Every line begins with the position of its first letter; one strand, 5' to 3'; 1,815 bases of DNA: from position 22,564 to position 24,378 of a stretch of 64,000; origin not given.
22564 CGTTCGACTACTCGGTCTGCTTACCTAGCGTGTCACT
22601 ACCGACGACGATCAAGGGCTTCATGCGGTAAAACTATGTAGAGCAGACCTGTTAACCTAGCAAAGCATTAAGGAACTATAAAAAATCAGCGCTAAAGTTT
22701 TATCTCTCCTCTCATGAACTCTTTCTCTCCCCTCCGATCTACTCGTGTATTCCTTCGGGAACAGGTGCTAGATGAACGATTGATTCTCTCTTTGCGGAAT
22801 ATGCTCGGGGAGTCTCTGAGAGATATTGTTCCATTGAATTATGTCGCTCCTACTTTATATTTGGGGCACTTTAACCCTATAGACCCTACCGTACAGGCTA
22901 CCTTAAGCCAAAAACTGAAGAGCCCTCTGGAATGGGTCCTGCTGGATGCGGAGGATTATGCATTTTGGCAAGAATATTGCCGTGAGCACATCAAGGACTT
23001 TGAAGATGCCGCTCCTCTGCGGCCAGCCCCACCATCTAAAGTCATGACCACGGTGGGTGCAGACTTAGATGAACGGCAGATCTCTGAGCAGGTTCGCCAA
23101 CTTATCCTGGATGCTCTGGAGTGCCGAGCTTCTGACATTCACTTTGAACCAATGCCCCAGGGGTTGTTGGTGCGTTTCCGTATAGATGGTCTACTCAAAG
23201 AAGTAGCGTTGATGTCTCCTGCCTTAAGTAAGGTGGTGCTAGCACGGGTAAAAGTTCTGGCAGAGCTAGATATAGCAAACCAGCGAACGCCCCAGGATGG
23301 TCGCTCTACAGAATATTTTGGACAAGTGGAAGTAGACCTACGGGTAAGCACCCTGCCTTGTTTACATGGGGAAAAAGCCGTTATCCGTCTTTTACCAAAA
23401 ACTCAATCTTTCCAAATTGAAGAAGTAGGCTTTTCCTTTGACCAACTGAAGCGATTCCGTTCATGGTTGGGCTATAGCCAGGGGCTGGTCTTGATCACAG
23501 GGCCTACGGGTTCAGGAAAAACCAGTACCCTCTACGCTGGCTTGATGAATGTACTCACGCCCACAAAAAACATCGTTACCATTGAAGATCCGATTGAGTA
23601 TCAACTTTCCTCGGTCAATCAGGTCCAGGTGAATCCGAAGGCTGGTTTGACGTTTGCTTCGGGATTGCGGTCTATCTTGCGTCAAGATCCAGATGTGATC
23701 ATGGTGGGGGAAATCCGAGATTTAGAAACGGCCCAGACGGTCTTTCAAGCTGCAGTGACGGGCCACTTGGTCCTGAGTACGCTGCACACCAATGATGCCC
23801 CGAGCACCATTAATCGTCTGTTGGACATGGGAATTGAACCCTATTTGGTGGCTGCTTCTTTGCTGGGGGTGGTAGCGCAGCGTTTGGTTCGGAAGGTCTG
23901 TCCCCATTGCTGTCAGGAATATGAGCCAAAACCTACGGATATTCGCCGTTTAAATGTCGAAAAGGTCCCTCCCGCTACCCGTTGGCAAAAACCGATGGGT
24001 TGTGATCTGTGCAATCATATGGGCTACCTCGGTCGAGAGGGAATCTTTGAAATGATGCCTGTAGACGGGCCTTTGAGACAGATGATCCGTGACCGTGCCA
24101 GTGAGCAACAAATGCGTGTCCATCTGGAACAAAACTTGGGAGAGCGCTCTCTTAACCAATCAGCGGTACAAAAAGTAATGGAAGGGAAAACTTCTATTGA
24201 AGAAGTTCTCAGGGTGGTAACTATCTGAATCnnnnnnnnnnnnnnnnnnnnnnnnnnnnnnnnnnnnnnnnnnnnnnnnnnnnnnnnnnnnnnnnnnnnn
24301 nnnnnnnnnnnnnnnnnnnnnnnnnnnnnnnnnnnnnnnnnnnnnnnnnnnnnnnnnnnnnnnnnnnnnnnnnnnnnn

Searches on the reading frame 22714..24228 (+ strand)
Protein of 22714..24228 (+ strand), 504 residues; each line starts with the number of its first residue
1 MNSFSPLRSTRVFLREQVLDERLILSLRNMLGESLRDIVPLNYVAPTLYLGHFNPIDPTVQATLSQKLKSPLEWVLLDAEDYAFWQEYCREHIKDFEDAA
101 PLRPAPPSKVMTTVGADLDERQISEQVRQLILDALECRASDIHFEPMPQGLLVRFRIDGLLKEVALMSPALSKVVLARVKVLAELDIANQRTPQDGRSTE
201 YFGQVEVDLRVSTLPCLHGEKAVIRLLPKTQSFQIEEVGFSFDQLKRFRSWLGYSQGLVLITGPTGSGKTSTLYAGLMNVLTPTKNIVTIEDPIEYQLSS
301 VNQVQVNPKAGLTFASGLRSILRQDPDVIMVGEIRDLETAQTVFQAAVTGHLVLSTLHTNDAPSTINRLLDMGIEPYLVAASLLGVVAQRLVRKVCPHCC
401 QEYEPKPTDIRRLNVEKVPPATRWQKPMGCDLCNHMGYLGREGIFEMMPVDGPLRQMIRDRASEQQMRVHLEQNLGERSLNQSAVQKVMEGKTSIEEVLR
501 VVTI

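Call 6: search_protein_families(library=pfam, proteins=[window:22714-24228:+], max_evalue=0.1)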
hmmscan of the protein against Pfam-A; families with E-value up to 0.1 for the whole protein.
window:22714-24228:+ (504 aa): 12 families
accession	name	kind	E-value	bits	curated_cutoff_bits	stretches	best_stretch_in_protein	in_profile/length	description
PF00437.27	T2SSE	-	1e-125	419.7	24.9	1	119-500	4-370/370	Type II/IV secretion system protein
PF13555.12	AAA_29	-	0.00011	22.4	27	1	256-286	22-51/61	P-loop containing region of AAA domain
PF13476.12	AAA_23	-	0.00063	20.9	27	1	248-275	17-38/201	AAA domain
PF20703.3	nSTAND1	-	0.00082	19.5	27.1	1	256-302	33-85/379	Novel STAND NTPase 1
PF13191.12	AAA_16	-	0.0028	18.6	32.6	1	255-296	23-63/167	AAA ATPase domain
PF20720.3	nSTAND3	-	0.011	15.8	27.2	1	256-294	17-55/155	Novel STAND NTPase 3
PF03266.21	NTPase_1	-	0.018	15.3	23.9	0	316-368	87-143/168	NTPase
PF25199.1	nSTAND_NTPase5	-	0.021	15.1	34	1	256-305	41-91/145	Novel STAND NTPase 5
PF13401.12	AAA_22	-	0.022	15.5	27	1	255-274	4-23/130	AAA domain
PF12775.13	AAA_7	-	0.045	13.7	25.8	1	258-288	35-64/181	P-loop containing dynein motor region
PF00005.33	ABC_tran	-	0.062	14.3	25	0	258-291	13-45/137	ABC transporter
PF17396.8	DUF1611_N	-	0.091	13.5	22.6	0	301-328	51-78/95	Domain of unknown function (DUF1611_N) Rossmann-like domain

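Call 7: search_protein_families(library=ncbifam, proteins=[window:22714-24228:+], max_evalue=0.1)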
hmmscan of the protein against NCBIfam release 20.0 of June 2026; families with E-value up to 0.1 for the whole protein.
window:22714-24228:+ (504 aa): 28 families (the best 25 are shown)
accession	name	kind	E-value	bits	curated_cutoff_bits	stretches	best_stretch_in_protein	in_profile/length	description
TIGR02533.1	type_II_gspE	equivalog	3.7e-151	504.1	630.25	1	119-501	105-485/486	type II secretion system ATPase GspE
TIGR02538.1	type_IV_pilB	equivalog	2.7e-141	472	675.65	1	60-502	106-562/564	type IV-A pilus assembly ATPase PilB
NF007755.0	PRK10436.1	equivalog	4.8e-129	431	617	1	116-502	78-459/465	type II secretion system protein GspE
NF053534.1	T4PilAsmATPsTfpB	equivalog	4.9e-129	431.3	850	1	115-502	193-582/584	type IV pilus assembly ATPase TfpB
NF041000.1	ATPase_ComGA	equivalog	3.4e-78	262.3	300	1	129-393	2-266/267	competence type IV pilus ATPase ComGA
TIGR01420.1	pilT_fam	subfamily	5.7e-51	173.8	319.1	1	127-394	2-270/343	PilT/PilU family type 4a pilus ATPase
TIGR02525.1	plasmid_TraJ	equivalog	6.4e-27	94.5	368.3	1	248-374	142-274/372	plasmid transfer ATPase TraJ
TIGR02524.1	dot_icm_DotB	equivalog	8.2e-21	74.6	463.3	1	256-370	134-257/358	Dot/Icm type IV secretion system ATPase DotB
NF058587.1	archaellum_moto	equivalog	4.8e-18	65.2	550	1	259-374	278-398/527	archaellum flagellar ATPase motor FlaI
TIGR02782.1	TrbB_P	equivalog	8e-17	61.5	304.55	1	258-370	138-253/303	P-type conjugative transfer ATPase TrbB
TIGR02788.1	VirB11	equivalog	2.7e-15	56.2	249.95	1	258-374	146-267/308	P-type DNA transfer ATPase VirB11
NF010407.0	PRK13833.1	subfamily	9.6e-15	54.8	499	1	259-372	147-262/323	conjugal transfer protein TrbB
NF010469.0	PRK13894.1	subfamily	2.4e-14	53.4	508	1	259-369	152-264/320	conjugal transfer ATPase TrbB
TIGR03819.1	heli_sec_ATPase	hypoth_equivalog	2.3e-12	46.7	373.15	1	259-374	181-302/340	TadA family conjugal transfer-associated ATPase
NF053672.1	bindosome_BasE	exception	4.4e-11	42.2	1000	1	259-388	273-408/512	bindosome assembly system ATPase subunit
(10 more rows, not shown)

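Call 32: search_solved_structures(query=window:22714-24225:+, max_evalue=1e-20)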
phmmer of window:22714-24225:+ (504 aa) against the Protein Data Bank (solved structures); distinct sequences matched with E-value up to 1e-20: 21.
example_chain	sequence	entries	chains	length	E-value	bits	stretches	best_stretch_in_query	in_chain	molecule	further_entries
4kss_A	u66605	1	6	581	1.7e-112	379.8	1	119-502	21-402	Type II secretion system protein E, hemolysin-coregulated protein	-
4ksr_A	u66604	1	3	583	1.7e-112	379.8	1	119-502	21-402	Type II secretion system protein E, Hemolysin-coregulated protein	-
1p9r_A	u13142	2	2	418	3.3e-112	378.9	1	119-500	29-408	General secretion pathway protein E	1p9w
4pht_A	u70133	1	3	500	2e-110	373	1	119-502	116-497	General secretory pathway protein E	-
5oiu_A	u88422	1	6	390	2.8e-107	362.6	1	117-500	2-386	Type IV pilus assembly protein PilF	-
6f8l_G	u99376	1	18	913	1.3e-106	360.4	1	116-500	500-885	Type IV pilus assembly protein PilF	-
5it5_F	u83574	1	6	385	4.5e-106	358.6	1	126-500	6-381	ATP binding motif-containing protein PilF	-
6ejf_A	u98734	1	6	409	5.4e-106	358.4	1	126-500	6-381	Type IV pilus assembly protein PilF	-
6olj_C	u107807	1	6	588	2.8e-103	349.4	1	122-502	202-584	Type IV pilus biogenesis ATPase PilB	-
5tsg_B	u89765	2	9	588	4.5e-103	348.7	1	122-502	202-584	Type IV pilus biogenesis ATPase PilB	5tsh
5zfr_A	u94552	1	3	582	7.3e-102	344.8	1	122-502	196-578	Type IV pilus biogenesis ATPase PilB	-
3jc8_Ba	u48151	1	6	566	1.9e-100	340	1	118-499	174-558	Type IV-A pilus assembly ATPase PilB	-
5fl3_A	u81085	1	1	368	2.1e-36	128.9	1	129-394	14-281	PILI RETRACTION PROTEIN PILT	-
2ewv_A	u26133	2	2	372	1.6e-35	126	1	125-403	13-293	twitching motility protein PilT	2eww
2gsz_A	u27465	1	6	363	3.7e-35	124.8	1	127-403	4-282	twitching motility protein PilT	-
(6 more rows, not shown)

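Call 73: find_homologous_proteins(query=window:22714-24225:+, max_evalue=1e-60)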
Query window:22714-24225:+ (504 aa): 7998 proteins with E <= 1e-60 among 8000 candidates; the best 120 are listed.
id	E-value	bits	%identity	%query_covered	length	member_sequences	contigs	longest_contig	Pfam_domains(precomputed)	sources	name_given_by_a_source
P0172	0.0e+0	1064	94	100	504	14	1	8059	PF00437.27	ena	-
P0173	0.0e+0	1037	91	100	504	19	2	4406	PF00437.27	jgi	jgi:general secretion pathway protein E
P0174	8.1e-295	996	88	100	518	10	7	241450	PF00437.27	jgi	jgi:general secretion pathway protein E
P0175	1.4e-289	979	86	100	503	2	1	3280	PF00437.27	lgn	-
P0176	2.6e-288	974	88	100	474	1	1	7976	PF00437.27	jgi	jgi:general secretion pathway protein E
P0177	4.9e-174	598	59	98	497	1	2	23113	PF00437.27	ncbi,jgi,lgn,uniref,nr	ncbi:GspE/PulE family protein [Candidatus Cyanaurora vandensis]|uniref:GspE/PulE family protein n=1 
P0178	2.3e-173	595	58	96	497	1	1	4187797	PF00437.27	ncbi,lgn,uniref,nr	ncbi:GspE/PulE family protein [Anthocerotibacter panamensis]|uniref:GspE/PulE family protein n=1 Tax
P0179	1.1e-166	573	56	98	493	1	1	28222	PF00437.27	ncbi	-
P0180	3.8e-166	572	57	96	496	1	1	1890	PF00437.27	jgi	jgi:general secretion pathway protein E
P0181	1.2e-164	567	56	98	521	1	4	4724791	PF00437.27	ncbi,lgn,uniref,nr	ncbi:GspE/PulE family protein [Gloeobacter kilaueensis]|uniref:General secretory pathway protein E n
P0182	1.4e-162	560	55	98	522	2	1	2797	PF00437.27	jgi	jgi:type II secretory ATPase GspE/PulE/Tfp pilus assembly ATPase PilB-like protein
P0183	1.5e-161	557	55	97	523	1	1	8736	PF00437.27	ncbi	-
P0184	2.0e-161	556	54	98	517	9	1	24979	PF00437.27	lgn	-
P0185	3.0e-160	552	54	97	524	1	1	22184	PF00437.27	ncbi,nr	ncbi:MAG: type II/IV secretion system protein [Gemmatimonadaceae bacterium]|nr:type II/IV secretion 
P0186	2.4e-158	546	54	98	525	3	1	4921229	PF00437.27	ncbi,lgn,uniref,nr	ncbi:GspE/PulE family protein [Gloeobacter morelensis]|uniref:Type II/IV secretion system protein n=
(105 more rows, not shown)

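Call 74: find_encoding_contigs(protein=P0181, flank=10000, max_places=1)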
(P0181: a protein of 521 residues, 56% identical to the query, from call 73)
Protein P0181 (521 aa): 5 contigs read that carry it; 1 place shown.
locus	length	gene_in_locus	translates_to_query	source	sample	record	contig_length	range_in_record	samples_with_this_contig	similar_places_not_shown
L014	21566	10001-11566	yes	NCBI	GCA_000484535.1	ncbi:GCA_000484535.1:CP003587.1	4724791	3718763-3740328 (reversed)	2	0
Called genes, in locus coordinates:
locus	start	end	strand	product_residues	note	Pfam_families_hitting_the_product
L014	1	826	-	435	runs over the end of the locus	PF19290:PmbA_TldD_2nd (faint), PF19289:PmbA_TldD_3rd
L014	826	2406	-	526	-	PF01523:PmbA_TldD_1st, PF19289:PmbA_TldD_3rd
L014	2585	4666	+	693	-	PF10459:Peptidase_S46, PF00089:Trypsin (faint), PF13365:Trypsin_2 (faint)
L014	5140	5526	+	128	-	-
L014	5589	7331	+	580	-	PF00920:ILVD_EDD_N, PF24877:ILV_EDD_C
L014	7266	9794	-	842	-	PF00027:cNMP_binding, PF00158:Sigma54_activat, PF14532:Sigma54_activ_2 (weak), PF25601:AAA_lid_14, PF12801:Fer4_5 (weak)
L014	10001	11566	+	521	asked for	PF00437:T2SSE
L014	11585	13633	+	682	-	PF07660:STN (weak), PF03958:Secretin_N, PF07660:STN (weak), PF00263:Secretin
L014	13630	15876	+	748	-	-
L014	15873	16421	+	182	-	-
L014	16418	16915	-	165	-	PF01947:Rv2949c-like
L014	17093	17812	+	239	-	PF06841:Phage_T4_gp19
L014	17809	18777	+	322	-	PF13503:DUF4123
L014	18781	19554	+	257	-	-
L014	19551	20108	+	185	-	-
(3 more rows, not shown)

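Call 75: find_encoding_contigs(protein=P0178, flank=10000, max_places=1)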
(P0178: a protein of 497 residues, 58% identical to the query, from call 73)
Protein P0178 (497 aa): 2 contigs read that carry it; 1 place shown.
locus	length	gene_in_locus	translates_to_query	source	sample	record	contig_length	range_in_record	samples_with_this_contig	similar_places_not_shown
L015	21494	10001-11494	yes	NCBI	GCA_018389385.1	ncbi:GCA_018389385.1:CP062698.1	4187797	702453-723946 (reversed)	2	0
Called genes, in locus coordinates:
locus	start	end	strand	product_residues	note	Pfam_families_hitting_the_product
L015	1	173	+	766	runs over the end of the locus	PF13699:eCIS_core, PF26363:Phospholipase-like (weak), PF01764:Lipase_3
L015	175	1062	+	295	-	-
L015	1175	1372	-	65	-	PF20137:BubE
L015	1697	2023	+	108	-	PF00239:Resolvase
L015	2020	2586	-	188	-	PF00239:Resolvase, PF02796:HTH_7 (weak)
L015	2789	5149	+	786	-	PF02171:Piwi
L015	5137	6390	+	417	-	PF18742:DpnII-MboI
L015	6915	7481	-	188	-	PF00239:Resolvase, PF02796:HTH_7, PF13384:HTH_23 (weak), PF13551:HTH_29 (weak)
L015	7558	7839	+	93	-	-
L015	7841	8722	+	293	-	-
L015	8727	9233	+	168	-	-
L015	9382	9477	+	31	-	-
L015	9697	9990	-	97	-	-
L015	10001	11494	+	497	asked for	PF00437:T2SSE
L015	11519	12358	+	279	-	-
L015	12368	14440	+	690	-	PF16344:FecR_C (faint), PF07660:STN (weak), PF03958:Secretin_N, PF00263:Secretin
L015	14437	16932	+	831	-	-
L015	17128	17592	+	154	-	PF00578:AhpC-TSA, PF08534:Redoxin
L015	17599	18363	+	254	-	PF00702:Hydrolase (faint), PF08282:Hydrolase_3 (weak)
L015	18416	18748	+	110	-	-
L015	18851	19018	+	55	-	-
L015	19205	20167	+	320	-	PF01408:GFO_IDH_MocA, PF03807:F420_oxidored (weak), PF02894:GFO_IDH_MocA_C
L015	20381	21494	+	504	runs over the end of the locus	PF13379:NMT1_2, PF09084:NMT1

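Call 89: find_encoding_contigs(protein=P0177, flank=8000, max_places=1)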
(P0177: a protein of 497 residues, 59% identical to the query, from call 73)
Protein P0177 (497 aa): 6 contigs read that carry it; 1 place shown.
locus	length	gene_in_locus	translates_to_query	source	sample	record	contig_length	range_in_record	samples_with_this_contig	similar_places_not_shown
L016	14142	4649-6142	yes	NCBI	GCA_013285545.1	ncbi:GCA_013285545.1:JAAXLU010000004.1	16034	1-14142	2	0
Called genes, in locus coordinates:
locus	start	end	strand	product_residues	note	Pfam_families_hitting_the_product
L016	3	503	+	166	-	?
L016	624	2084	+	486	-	PF00248:Aldo_ket_red (weak), PF00041:fn3 (faint)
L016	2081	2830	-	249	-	PF04055:Radical_SAM (weak)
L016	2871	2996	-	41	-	-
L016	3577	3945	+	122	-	PF00543:P-II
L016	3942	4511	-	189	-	PF02392:Ycf4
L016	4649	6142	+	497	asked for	PF00437:T2SSE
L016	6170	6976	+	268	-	-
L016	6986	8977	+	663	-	PF07660:STN (weak), PF03958:Secretin_N, PF00263:Secretin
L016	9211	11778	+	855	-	PF00521:DNA_topoisoIV, PF03989:DNA_gyraseA_C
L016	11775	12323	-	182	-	PF13469:Sulfotransfer_3, PF00685:Sulfotransfer_1 (weak)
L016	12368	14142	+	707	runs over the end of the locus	PF00912:Transgly, PF00905:Transpeptidase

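Call 90: find_encoding_contigs(protein=P0179, flank=8000, max_places=1)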
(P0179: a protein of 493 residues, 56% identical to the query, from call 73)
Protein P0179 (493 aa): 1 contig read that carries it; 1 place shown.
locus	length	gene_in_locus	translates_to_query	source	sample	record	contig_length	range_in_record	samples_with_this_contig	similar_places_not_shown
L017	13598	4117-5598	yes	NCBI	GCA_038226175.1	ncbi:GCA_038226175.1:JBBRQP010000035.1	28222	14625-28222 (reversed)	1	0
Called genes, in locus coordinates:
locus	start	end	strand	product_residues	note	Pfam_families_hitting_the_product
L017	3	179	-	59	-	?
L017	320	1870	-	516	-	PF00501:AMP-binding, PF13193:AMP-binding_C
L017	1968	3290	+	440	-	PF00919:UPF0004, PF04055:Radical_SAM, PF01938:TRAM (weak), PF18693:TRAM_2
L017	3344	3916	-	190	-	PF02392:Ycf4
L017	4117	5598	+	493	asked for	PF00437:T2SSE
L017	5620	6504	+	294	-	-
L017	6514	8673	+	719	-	PF07660:STN, PF03958:Secretin_N, PF00263:Secretin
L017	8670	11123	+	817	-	-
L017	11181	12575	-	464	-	-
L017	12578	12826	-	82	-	-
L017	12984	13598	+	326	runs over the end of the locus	PF00140:Sigma70_r1_2, PF04542:Sigma70_r2, PF04539:Sigma70_r3, PF04545:Sigma70_r4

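Call 98: find_encoding_contigs(protein=P0186, flank=10000, max_places=1)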
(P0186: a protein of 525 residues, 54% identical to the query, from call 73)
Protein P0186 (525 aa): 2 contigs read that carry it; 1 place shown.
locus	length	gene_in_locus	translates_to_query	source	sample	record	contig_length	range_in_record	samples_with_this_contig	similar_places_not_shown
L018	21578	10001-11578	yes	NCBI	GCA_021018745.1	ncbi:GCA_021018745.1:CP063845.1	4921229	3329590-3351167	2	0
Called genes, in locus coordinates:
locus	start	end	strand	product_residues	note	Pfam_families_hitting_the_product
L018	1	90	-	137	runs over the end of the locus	PF11317:DUF3119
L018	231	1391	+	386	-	PF00069:Pkinase, PF07714:PK_Tyr_Ser-Thr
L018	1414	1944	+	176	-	PF00994:MoCF_biosynth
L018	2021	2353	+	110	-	PF05099:TerB (faint)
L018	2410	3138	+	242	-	PF00535:Glycos_transf_2, PF10111:Glyco_tranf_2_2 (faint), PF13641:Glyco_tranf_2_3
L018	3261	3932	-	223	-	PF08281:Sigma70_r4_2, PF12680:SnoaL_2 (weak)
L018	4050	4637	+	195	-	PF05685:Uma2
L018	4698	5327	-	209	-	PF00440:TetR_N, PF16859:TetR_C_11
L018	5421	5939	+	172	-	-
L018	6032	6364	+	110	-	PF15937:PrlF_antitoxin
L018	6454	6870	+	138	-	-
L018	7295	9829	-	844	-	PF00027:cNMP_binding, PF00158:Sigma54_activat, PF14532:Sigma54_activ_2 (weak), PF25601:AAA_lid_14, PF12801:Fer4_5 (weak)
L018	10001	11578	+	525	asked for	PF00437:T2SSE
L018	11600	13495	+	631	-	PF07660:STN (weak), PF03958:Secretin_N (weak), PF00263:Secretin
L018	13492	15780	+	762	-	-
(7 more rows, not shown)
